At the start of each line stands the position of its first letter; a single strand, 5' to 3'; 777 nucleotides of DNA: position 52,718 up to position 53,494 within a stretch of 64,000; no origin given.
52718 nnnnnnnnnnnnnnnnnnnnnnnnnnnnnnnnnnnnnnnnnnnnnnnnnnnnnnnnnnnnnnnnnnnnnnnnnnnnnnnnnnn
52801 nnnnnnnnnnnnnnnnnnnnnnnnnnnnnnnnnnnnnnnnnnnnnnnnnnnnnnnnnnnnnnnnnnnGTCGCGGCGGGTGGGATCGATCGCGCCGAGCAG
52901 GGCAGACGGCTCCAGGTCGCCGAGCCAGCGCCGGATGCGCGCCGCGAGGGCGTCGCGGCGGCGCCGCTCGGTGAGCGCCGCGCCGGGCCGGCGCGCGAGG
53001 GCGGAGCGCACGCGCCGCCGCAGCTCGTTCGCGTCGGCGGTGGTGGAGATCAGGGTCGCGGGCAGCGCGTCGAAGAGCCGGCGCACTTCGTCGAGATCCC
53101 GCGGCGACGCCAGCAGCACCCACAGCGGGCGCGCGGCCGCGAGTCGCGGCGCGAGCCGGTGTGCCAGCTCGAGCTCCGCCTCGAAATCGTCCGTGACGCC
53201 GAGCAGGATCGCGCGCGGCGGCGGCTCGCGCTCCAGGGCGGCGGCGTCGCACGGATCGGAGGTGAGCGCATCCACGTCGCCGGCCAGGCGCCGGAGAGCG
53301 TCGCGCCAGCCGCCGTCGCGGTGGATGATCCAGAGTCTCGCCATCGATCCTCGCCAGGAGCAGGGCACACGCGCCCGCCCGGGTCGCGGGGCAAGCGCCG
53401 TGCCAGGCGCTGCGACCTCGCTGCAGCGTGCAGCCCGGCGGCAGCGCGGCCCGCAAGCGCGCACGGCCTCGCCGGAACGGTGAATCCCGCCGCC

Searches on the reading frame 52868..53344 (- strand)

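Call 63: search_protein_families(library=pfam, proteins=[window:52868-53344:-], max_evalue=10)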
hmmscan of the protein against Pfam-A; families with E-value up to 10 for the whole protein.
seq(159 aa): 1 family
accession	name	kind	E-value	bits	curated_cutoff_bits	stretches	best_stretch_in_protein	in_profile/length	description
PF22800.1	CFAP410_C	-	0.086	13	27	1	80-94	21-35/36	CFAP410 C-terminal domain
